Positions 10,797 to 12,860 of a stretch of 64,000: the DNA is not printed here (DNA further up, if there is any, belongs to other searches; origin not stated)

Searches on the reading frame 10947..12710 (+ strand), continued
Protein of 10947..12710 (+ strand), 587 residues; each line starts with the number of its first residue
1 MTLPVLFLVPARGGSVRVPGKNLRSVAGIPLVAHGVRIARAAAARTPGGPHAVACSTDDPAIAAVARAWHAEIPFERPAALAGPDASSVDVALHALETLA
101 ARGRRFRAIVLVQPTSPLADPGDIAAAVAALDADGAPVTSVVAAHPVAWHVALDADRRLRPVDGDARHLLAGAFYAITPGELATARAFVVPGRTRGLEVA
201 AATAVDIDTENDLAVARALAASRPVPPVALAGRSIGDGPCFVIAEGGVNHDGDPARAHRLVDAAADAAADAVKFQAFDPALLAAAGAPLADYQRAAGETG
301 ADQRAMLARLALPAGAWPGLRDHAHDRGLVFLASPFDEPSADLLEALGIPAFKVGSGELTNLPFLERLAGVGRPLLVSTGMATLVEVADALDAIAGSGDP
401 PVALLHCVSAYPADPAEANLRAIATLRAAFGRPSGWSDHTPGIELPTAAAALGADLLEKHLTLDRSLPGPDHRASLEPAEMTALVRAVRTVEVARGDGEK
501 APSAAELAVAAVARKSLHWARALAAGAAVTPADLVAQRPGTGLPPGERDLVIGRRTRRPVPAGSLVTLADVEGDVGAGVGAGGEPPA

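Call 37: find_encoding_contigs(protein=P0036, flank=9000, max_places=2)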
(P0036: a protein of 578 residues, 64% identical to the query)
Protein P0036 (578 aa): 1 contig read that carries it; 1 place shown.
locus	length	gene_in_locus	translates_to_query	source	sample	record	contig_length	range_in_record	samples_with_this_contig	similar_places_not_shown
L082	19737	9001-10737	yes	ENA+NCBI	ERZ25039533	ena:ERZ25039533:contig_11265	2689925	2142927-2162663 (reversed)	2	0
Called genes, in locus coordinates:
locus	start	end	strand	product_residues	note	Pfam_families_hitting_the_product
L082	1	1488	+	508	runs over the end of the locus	PF13559:DUF4129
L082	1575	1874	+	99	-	PF00462:Glutaredoxin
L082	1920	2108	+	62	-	-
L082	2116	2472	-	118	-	-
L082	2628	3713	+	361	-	PF02350:Epimerase_2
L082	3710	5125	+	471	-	PF01946:Thi4 (weak), PF01266:DAO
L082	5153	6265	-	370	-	PF08885:GSCFA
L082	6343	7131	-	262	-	PF00106:adh_short, PF01370:Epimerase (weak), PF13561:adh_short_C2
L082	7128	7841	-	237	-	PF02348:CTP_transf_3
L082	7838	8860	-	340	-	PF01408:GFO_IDH_MocA, PF02894:GFO_IDH_MocA_C, PF22725:GFO_IDH_MocA_C3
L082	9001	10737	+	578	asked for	PF02348:CTP_transf_3, PF03102:NeuB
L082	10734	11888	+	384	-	PF02350:Epimerase_2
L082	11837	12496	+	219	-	PF00132:Hexapep (faint), PF14602:Hexapep_2 (faint)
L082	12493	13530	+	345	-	PF00571:CBS (faint), PF00483:NTP_transferase, PF12804:NTP_transf_3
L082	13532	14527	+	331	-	PF01073:3Beta_HSD, PF01370:Epimerase, PF02719:Polysacc_synt_2, PF04321:RmlD_sub_bind, PF05368:NmrA (weak), PF07993:NAD_binding_4, PF16363:GDP_Man_Dehyd, PF13460:NAD_binding_10, +1 more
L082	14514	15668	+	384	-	PF01041:DegT_DnrJ_EryC1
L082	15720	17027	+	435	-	PF02826:2-Hacid_dh_C (faint), PF03446:NAD_binding_2, PF03721:UDPG_MGDP_dh_N, PF00984:UDPG_MGDP_dh, PF03720:UDPG_MGDP_dh_C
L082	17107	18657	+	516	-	-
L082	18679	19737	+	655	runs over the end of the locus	-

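Call 46: predict_structure(alignment_id=A2)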
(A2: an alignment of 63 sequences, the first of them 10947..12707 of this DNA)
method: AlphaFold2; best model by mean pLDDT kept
length: 587 residues; sequences in the alignment: 63
mean_pLDDT: 93.9   pTM: 0.89
mean pLDDT of the five models: 93.9, 92.8, 92.8, 92.6, 92.1
residues with pLDDT >= 90: 510; 70-90: 58; 50-70: 8; < 50: 11
segments of 3 or more residues with pLDDT < 50: 578-587
pLDDT, mean of each block of 10 residues (from residue 1): 94 89 97 98 96 97 98 94 92 98 98 98 98 98 75 86 81 97 97 96 94 97 96 95 97 98 99 98 94 87 95 98 98 98 98 97 98 97 97 97 95 92 98 97 97 98 93 95 98 93 91 95 98 95 94 97 96 63 40
secondary structure, 60 per line:
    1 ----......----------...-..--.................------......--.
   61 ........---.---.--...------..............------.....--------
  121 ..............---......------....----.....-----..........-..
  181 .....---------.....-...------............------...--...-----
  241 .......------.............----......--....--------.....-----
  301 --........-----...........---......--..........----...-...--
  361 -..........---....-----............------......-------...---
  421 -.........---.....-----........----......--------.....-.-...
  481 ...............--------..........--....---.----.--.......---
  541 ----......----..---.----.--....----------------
elements in order: E5-10 H31-45 E52-57 H60-68 H88-101 E108-112 H121-134 E138-143 E150-153 E158-162 E168-177 H179-185 E195-199 H210-221 E228-230 E233-235 E241-247 H254-266 E271-276 H279-282 H291-295 H303-310 H316-326 E330-335 H338-347 E352-354 H362-371 E375-378 H384-395 E402-407 H422-430 E434-438 H444-451 E456-461 H470-474 H478-495 H504-513 E516-519 E534-537 H545-550

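Call 49: fold_search(model_id=the predicted structure, library=pdb)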
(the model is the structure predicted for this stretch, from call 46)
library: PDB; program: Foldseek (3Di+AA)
matches with E <= 10: 1840; with E <= 0.001: 579
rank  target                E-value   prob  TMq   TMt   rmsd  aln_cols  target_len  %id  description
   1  1xuu                  3.1e-31  1.00  0.55  0.90   2.6       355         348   28  Crystal structure of sialic acid synthase (NeuB) in complex with Mn2+ and Malate from Neisseria meningitidis (released 2004-11-02)
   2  4ipj                  6.1e-31  1.00  0.53  0.86   3.7       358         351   28  Crystal Structure of R314K N-acetyl Neuraminic Acid Synthase from Neiserria meningitidis with Malate bound (released 2013-04-10)
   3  4ipi                  6.8e-31  1.00  0.53  0.86   3.6       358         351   28  Crystal Structure of R314A N-acetyl Neuraminic Acid Synthase from Neiserria meningitidis with Malate bound (released 2013-04-10)
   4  2wqp                  1.1e-30  1.00  0.53  0.87   3.5       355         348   28  Crystal structure of sialic acid synthase NeuB-inhibitor complex (released 2009-09-15)
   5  1vli                  1.9e-26  1.00  0.40  0.66  25.2       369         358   34  Crystal structure of Spore coat polysaccharide biosynthesis protein spsE (BSU37870) from Bacillus subtilis at 2.38 A res (released 2004-09-21)
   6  8h2c_A                3.1e-26  1.00  0.52  0.87   3.9       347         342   28  Crystal structure of the pseudaminic acid synthase PseI from Campylobacter jejuni (released 2022-11-09)
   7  8h2c_C                4.5e-26  1.00  0.53  0.89   3.7       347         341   28  Crystal structure of the pseudaminic acid synthase PseI from Campylobacter jejuni (released 2022-11-09)
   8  8h2c_D                5.4e-26  1.00  0.52  0.87   3.9       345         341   29  Crystal structure of the pseudaminic acid synthase PseI from Campylobacter jejuni (released 2022-11-09)
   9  6ncs_A                4.5e-25  1.00  0.44  0.88   3.1       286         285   34  Crystal structure of N-acetylneuraminic acid (Sialic acid) synthetase from Leptospira borgpetersenii serovar Hardjo-bo (released 2018-12-26)
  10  8h2c_B                1.1e-24  1.00  0.53  0.90   2.9       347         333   28  Crystal structure of the pseudaminic acid synthase PseI from Campylobacter jejuni (released 2022-11-09)
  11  3g8r_B                2.3e-20  1.00  0.48  0.79   4.5       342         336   26  Crystal structure of putative spore coat polysaccharide biosynthesis protein E from Chromobacterium violaceum ATCC 124 (released 2009-04-07)
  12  3g8r_A                7.7e-20  1.00  0.48  0.81   3.7       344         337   26  Crystal structure of putative spore coat polysaccharide biosynthesis protein E from Chromobacterium violaceum ATCC 124 (released 2009-04-07)
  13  6ifd_C                2.6e-15  1.00  0.32  0.78   6.3       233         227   28  Crystal Structure of CMP-N-acetylneuraminate Synthetase from Vibrio cholerae in complex with CDP and Mg2+. (released 2019-07-03)
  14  6ifd_A                3.5e-15  1.00  0.32  0.82   6.1       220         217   28  Crystal Structure of CMP-N-acetylneuraminate Synthetase from Vibrio cholerae in complex with CDP and Mg2+. (released 2019-07-03)
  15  9ftb                  3.7e-15  1.00  0.32  0.77   7.2       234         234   27  Aeromonas caviae CMP-Pse5A7Ac Synthetase (released 2024-10-09)
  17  1eyr_A                2.6e-14  1.00  0.32  0.79   6.2       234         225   27  Structure of a sialic acid activating synthetase, CMP acylneuraminate synthetase in the presence and absence of CDP (released 2001-02-14)
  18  1eyr_B                3.2e-14  1.00  0.32  0.80   5.4       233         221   27  Structure of a sialic acid activating synthetase, CMP acylneuraminate synthetase in the presence and absence of CDP (released 2001-02-14)
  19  6ifd_B                4.0e-14  1.00  0.31  0.75   6.6       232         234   27  Crystal Structure of CMP-N-acetylneuraminate Synthetase from Vibrio cholerae in complex with CDP and Mg2+. (released 2019-07-03)
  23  6ifd_D                4.7e-13  1.00  0.30  0.78   6.3       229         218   26  Crystal Structure of CMP-N-acetylneuraminate Synthetase from Vibrio cholerae in complex with CDP and Mg2+. (released 2019-07-03)
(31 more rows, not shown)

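Call 55: search_protein_representatives(protein=window:10947-12707:+)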
Query: 587 residues. Proteins with E-value up to 0.001 (for the whole library): 31165; up to 1e-10: 15646; up to 1e-30: 4076. The best 150 are listed.
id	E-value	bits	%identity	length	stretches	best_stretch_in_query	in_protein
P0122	5.5e-167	573.8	53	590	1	5-574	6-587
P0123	9.0e-167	573.1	56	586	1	4-572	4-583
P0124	3.1e-166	571.3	55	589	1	5-581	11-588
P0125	9.1e-159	546.6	53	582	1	6-571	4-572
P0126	1.3e-146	506.5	53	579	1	6-563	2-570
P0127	1.4e-145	503.1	50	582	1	4-572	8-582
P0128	3.1e-140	485.5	55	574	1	2-558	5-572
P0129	2.0e-129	449.8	66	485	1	1-364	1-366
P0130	8.5e-128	444.4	50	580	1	6-564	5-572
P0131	6.0e-126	438.3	48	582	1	5-567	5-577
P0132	1.6e-125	436.9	48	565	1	1-566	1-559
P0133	1.4e-124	433.8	51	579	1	8-572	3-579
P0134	2.0e-123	429.9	56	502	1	5-414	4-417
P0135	6.7e-123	428.2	48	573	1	1-567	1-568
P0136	3.5e-121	422.6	55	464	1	168-570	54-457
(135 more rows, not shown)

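Call 57: find_encoding_contigs(protein=P0121, flank=1000, max_places=2)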
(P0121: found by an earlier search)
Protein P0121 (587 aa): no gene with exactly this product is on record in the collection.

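Call 58: find_encoding_contigs(protein=P0001, flank=3000, max_places=2)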
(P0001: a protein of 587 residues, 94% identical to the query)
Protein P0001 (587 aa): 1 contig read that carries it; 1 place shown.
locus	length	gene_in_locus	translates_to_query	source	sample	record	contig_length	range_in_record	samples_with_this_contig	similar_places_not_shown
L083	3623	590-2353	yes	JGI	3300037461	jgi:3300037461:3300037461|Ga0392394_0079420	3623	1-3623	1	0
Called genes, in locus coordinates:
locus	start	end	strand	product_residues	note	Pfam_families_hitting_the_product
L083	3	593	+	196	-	?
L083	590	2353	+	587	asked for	PF02348:CTP_transf_3, PF03102:NeuB, PF08666:SAF (weak)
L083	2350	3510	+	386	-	PF02350:Epimerase_2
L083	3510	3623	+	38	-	?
